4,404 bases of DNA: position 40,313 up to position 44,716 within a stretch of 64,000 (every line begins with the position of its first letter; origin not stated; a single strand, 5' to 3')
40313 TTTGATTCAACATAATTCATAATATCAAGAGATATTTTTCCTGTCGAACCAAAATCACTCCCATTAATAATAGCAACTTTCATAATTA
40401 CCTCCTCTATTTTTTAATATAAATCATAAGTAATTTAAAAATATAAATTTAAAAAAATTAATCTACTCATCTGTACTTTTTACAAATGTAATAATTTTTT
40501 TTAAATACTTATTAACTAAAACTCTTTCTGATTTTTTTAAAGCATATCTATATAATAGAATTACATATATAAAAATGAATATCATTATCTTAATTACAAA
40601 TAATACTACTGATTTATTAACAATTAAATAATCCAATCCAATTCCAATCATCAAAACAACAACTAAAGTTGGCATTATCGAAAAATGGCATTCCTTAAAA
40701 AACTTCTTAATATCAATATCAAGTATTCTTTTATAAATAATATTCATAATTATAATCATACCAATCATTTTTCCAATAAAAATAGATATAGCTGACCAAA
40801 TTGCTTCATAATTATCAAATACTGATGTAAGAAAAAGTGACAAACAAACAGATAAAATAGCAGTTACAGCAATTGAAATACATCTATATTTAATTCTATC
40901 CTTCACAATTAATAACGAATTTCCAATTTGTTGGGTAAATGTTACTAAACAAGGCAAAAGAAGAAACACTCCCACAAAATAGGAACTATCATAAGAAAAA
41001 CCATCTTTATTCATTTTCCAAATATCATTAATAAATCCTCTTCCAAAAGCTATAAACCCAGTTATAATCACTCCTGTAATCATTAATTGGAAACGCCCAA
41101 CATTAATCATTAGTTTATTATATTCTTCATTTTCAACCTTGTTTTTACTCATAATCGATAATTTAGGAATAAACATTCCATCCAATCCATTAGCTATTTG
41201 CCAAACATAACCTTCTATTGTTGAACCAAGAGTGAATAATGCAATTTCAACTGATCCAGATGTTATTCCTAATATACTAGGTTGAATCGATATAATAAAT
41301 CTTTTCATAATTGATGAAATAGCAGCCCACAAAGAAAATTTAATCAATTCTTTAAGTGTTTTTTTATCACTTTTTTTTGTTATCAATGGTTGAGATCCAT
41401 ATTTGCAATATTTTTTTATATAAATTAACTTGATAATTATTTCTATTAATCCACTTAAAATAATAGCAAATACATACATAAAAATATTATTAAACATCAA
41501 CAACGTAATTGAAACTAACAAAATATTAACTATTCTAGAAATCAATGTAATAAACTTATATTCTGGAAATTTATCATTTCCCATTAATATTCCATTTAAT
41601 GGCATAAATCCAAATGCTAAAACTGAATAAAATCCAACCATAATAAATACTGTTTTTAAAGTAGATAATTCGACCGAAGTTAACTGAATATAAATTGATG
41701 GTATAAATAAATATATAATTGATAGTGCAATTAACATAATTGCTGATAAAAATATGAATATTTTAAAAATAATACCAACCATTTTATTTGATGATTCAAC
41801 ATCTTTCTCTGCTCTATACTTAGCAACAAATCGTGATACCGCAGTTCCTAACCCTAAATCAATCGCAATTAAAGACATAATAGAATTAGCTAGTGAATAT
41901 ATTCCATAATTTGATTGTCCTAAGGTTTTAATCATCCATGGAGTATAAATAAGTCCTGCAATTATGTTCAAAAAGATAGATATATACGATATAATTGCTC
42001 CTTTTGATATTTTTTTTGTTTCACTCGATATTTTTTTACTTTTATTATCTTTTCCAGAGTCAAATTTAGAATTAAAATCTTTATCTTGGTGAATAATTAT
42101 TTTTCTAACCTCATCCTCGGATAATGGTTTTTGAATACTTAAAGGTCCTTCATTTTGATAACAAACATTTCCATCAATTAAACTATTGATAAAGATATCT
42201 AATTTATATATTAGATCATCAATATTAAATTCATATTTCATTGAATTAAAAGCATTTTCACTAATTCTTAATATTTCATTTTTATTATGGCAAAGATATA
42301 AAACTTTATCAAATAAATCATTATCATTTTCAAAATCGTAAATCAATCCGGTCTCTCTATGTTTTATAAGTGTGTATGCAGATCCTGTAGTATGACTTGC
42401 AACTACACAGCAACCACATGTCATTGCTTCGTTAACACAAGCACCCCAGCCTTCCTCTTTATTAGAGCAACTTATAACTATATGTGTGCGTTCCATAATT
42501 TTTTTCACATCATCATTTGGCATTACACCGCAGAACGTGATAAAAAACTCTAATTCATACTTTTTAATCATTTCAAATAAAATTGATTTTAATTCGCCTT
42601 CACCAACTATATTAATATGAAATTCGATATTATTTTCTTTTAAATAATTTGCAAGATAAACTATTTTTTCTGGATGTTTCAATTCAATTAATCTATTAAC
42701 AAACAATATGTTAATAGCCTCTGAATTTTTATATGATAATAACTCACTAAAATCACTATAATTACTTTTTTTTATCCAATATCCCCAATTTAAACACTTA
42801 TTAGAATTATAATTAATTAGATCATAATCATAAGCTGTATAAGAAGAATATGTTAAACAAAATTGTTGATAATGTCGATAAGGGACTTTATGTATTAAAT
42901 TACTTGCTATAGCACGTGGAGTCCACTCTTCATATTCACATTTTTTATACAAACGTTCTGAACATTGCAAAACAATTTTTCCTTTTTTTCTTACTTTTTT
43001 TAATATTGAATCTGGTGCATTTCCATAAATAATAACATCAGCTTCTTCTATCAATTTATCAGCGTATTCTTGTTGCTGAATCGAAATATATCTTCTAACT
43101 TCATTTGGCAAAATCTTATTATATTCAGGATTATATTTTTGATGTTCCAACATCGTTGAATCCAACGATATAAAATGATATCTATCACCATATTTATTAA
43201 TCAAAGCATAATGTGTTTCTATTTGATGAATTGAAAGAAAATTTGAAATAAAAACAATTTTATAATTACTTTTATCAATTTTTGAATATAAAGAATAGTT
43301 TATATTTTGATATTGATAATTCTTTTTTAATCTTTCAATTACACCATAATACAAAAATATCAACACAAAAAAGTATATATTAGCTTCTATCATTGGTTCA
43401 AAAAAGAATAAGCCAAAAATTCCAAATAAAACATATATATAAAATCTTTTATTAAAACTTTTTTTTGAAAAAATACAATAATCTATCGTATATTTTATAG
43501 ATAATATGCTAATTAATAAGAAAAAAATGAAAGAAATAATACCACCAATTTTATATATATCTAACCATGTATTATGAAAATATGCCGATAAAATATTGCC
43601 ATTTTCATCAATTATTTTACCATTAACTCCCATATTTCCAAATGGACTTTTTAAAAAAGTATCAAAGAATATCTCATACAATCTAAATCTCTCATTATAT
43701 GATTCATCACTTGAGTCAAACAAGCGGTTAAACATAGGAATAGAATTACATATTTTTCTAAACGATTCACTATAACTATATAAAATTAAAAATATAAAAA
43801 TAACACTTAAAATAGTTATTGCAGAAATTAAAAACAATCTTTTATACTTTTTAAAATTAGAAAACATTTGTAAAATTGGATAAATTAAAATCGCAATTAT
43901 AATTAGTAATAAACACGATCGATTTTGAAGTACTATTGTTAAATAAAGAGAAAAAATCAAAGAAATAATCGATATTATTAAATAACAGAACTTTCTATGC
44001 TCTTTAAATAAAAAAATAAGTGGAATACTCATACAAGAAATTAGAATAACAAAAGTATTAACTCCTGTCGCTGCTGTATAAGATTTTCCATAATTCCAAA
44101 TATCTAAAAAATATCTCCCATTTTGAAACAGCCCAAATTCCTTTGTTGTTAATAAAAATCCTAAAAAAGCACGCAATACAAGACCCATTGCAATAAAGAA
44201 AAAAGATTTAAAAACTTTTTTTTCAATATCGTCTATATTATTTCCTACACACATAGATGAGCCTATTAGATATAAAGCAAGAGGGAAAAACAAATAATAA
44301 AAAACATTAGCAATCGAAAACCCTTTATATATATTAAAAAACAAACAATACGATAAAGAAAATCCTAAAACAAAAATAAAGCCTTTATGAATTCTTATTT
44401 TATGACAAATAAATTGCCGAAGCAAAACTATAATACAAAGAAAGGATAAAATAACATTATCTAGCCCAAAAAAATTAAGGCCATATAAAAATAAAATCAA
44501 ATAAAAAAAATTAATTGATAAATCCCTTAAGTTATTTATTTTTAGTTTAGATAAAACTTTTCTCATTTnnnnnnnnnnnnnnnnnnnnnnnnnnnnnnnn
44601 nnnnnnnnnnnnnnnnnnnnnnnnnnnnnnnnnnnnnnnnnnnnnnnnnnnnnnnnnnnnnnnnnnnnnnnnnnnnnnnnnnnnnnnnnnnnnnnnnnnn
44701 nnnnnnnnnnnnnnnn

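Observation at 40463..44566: Single 1367-aa polypeptide combining Wzy polymerase, a GT4 glycosyltransferase and the Wzx flippase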

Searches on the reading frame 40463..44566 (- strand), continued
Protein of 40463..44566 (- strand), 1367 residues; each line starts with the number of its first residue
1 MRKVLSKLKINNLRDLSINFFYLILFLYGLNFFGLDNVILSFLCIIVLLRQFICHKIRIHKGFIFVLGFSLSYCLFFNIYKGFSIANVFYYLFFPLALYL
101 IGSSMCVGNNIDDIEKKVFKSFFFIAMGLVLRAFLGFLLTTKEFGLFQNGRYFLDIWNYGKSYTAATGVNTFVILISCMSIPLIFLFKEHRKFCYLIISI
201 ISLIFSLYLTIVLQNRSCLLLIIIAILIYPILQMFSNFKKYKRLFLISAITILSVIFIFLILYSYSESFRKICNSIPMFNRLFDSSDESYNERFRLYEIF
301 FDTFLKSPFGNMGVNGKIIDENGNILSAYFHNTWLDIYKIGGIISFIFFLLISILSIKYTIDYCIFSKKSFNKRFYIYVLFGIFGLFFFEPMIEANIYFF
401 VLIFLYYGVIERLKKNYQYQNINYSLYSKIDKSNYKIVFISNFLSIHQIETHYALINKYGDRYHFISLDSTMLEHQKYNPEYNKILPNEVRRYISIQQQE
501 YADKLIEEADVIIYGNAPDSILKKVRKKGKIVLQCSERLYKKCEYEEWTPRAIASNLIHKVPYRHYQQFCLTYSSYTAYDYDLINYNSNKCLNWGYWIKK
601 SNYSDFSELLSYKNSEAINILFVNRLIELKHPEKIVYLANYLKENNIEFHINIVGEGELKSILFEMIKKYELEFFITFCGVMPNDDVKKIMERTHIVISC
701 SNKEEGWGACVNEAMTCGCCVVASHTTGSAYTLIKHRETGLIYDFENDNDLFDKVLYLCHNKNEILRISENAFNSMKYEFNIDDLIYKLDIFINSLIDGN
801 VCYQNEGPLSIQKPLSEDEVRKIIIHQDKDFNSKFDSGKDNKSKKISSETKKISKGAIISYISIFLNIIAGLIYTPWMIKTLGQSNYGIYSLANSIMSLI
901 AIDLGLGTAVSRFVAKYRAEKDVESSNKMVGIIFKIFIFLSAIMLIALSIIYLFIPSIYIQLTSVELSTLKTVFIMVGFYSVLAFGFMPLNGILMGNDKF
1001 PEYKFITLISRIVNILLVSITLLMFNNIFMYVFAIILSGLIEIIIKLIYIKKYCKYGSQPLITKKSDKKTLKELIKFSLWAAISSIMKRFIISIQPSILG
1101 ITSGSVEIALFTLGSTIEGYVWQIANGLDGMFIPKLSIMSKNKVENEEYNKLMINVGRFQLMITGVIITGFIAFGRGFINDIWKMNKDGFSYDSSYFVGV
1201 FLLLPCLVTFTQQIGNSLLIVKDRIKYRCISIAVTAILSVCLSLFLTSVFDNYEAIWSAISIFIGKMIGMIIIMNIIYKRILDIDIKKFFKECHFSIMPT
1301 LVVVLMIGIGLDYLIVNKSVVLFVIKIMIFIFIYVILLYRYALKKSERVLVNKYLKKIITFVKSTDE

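Call 68: search_protein_families(library=pfam, proteins=[L072:32-946:+, L072:943-2247:+, L072:2222-3040:+, L072:8746-9963:+, L072:9956-11122:+, L072:11119-12285:+, L072:12251-13351:+, L072:13648-15174:+, L064:985-2199:+, L064:2199-3371:+], max_evalue=0.001)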
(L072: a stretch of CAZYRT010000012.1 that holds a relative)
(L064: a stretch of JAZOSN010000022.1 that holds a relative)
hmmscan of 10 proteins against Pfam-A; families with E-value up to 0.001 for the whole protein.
L072:32-946:+ (304 aa): 3 families
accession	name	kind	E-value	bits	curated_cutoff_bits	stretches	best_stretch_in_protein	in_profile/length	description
PF00535.33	Glycos_transf_2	-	1.2e-30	107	23.3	1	6-172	1-164/168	Glycosyl transferase family 2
PF13641.12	Glyco_tranf_2_3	-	8.4e-10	39.5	27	1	5-206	3-206/230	Glycosyltransferase like family 2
PF10111.15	Glyco_tranf_2_2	-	1.6e-08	34.8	27.3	1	6-111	1-104/276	Glycosyltransferase like family 2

L072:943-2247:+ (434 aa): 1 family
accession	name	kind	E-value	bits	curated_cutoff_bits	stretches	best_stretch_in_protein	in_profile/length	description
PF13524.12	Glyco_trans_1_2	-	2e-07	31.5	25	1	296-415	27-138/144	Glycosyl transferase-like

L072:2222-3040:+ (272 aa): 1 family
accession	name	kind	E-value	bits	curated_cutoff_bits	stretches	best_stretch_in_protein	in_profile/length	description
PF04991.19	LicD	-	1.6e-39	136.8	22.6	1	21-241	1-227/227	LicD family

L072:8746-9963:+ (405 aa): 3 families
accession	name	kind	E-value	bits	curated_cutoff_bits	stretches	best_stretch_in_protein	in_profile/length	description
PF00534.26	Glycos_transf_1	-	3.8e-18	66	26.4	1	233-369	12-160/172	Glycosyl transferases group 1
PF13692.12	Glyco_trans_1_4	-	5.8e-18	66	27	1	237-365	2-140/142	Glycosyl transferases group 1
PF13439.12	Glyco_transf_4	-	5.6e-07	30.2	28.5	1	17-153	6-109/170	Glycosyltransferase Family 4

L072:9956-11122:+ (388 aa): 0 families

L072:11119-12285:+ (388 aa): 2 families
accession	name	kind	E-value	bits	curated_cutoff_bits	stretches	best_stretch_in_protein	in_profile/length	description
PF00534.26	Glycos_transf_1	-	2.5e-08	34.1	26.4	1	210-362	2-166/172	Glycosyl transferases group 1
PF13439.12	Glyco_transf_4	-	5.5e-05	23.7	28.5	1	23-197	11-167/170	Glycosyltransferase Family 4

L072:12251-13351:+ (366 aa): 3 families
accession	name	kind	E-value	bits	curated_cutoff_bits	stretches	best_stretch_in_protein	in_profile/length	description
PF00535.33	Glycos_transf_2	-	8.2e-40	136.9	23.3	1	24-150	1-128/168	Glycosyl transferase family 2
PF13641.12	Glyco_tranf_2_3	-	1.3e-13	52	27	1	23-134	3-120/230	Glycosyltransferase like family 2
PF10111.15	Glyco_tranf_2_2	-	9.8e-11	42.1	27.3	1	24-123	1-104/276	Glycosyltransferase like family 2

L072:13648-15174:+ (508 aa): 1 family
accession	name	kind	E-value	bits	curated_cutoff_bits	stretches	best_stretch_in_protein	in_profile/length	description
PF01943.22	Polysacc_synt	-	1.8e-13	51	28.2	1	25-285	11-263/274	Polysaccharide biosynthesis protein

L064:985-2199:+ (404 aa): 4 families
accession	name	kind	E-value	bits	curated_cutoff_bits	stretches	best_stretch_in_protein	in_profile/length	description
PF00534.26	Glycos_transf_1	-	4.3e-22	78.9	26.4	1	226-375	3-165/172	Glycosyl transferases group 1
PF13692.12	Glyco_trans_1_4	-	1.5e-17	64.7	27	1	239-366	2-140/142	Glycosyl transferases group 1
PF13439.12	Glyco_transf_4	-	2.5e-13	50.8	28.5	1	18-215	7-169/170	Glycosyltransferase Family 4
PF20706.3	GT4-conflict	-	3.9e-07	29.8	26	1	284-361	262-339/385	Family 4 Glycosyltransferase in conflict systems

L064:2199-3371:+ (390 aa): 0 families

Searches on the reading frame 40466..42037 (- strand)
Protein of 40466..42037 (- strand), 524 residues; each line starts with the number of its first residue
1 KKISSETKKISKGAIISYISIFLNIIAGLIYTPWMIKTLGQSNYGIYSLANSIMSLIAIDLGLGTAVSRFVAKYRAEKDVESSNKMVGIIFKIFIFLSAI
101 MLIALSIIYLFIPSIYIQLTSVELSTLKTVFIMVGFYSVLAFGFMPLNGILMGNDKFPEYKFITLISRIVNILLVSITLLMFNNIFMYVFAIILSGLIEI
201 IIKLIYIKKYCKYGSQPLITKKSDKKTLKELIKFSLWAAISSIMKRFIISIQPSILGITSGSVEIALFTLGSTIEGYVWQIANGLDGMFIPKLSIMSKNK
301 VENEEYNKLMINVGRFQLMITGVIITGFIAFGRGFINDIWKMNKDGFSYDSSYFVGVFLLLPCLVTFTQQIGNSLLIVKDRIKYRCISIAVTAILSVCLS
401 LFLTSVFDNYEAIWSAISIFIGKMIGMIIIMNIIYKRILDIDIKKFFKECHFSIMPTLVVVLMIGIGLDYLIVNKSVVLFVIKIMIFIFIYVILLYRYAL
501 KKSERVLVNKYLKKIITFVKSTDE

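Call 5: search_protein_families(library=pfam, proteins=[window:40466-42037:-], max_evalue=10)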
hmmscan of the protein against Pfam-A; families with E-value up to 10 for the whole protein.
seq(524 aa): 3 families
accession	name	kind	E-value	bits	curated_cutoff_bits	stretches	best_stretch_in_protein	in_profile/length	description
PF01943.22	Polysacc_synt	-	1.5e-19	70.9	28.2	2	12-276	3-252/274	Polysaccharide biosynthesis protein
PF15383.11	TMEM237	-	0.47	10.1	28.1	1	185-254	176-244/247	Transmembrane protein 237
PF17514.7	DUF5442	-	5.5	7.7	27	1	211-247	27-63/107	Family of unknown function (DUF5442)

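Call 54: search_solved_structures(query=window:40466-42034:-, max_evalue=1, show_alignments=0)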
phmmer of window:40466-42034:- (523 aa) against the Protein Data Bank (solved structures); distinct sequences matched with E-value up to 1: 0.

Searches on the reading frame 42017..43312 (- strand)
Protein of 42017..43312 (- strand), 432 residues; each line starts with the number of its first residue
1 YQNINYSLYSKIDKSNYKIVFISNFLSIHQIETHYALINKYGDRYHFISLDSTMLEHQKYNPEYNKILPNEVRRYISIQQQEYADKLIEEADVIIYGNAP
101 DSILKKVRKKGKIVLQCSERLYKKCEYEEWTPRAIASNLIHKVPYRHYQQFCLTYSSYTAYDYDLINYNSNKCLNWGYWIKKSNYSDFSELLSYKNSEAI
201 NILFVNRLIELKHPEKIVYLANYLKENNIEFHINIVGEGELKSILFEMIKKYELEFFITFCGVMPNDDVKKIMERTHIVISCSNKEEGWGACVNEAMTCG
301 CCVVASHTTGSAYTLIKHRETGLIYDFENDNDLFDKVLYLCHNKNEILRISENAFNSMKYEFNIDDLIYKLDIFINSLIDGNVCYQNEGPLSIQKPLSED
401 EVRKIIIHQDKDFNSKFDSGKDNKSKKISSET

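Call 5: search_protein_families(library=pfam, proteins=[window:42017-43312:-], max_evalue=10)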
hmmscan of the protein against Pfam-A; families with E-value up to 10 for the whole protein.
seq(432 aa): 4 families
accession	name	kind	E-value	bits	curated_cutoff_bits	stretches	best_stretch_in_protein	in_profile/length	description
PF00534.26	Glycos_transf_1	-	3.4e-27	95.5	26.4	1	196-355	12-170/172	Glycosyl transferases group 1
PF13692.12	Glyco_trans_1_4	-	1.3e-16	61.6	27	1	201-343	3-142/142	Glycosyl transferases group 1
PF13524.12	Glyco_trans_1_2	-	1.2e-06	28.9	25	1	230-364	14-135/144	Glycosyl transferase-like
PF20706.3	GT4-conflict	-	0.067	12.6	26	1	267-318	273-323/385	Family 4 Glycosyltransferase in conflict systems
